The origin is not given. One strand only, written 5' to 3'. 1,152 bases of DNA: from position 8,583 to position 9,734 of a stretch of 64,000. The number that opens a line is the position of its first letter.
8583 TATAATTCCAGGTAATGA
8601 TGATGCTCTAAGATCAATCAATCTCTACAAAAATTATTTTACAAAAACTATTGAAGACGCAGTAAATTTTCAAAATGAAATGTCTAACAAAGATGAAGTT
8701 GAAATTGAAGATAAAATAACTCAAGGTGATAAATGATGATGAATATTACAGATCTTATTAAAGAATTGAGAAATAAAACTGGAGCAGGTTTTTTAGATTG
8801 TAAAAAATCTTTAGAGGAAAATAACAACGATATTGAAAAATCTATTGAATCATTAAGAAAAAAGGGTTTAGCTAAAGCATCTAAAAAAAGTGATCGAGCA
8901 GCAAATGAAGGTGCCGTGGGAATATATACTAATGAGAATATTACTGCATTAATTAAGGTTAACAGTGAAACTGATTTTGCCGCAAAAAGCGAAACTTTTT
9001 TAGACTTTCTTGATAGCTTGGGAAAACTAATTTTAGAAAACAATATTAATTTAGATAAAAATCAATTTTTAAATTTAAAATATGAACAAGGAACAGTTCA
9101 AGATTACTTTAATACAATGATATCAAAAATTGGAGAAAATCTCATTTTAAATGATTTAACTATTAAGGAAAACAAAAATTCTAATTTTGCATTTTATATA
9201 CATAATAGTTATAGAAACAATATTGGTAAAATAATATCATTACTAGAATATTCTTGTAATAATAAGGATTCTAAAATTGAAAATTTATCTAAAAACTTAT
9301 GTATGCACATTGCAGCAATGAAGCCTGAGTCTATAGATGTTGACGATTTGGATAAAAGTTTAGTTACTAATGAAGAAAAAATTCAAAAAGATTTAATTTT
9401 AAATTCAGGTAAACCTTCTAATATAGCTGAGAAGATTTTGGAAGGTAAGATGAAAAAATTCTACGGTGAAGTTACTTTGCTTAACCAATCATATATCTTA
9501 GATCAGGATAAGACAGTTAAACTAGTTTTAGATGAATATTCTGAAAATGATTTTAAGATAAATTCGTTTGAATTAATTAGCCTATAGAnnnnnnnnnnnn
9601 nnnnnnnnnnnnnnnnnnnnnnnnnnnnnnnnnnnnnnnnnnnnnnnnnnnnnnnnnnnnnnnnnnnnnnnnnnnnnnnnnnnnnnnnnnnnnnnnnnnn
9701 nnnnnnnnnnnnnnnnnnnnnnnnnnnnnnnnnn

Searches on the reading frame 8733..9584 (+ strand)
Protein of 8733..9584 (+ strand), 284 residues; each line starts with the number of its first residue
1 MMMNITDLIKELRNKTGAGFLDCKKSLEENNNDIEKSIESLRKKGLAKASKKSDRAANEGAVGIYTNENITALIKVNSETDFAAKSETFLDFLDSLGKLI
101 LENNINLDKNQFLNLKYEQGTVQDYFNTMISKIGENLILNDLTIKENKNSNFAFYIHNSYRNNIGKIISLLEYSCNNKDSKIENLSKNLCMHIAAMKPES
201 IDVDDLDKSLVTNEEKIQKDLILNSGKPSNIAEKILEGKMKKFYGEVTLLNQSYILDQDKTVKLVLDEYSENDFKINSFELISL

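Call 48: find_encoding_contigs(protein=window:8733-9584:+, flank=10000, max_places=5)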
Protein window:8733-9584:+ (284 aa): no gene with exactly this product is on record in the collection.
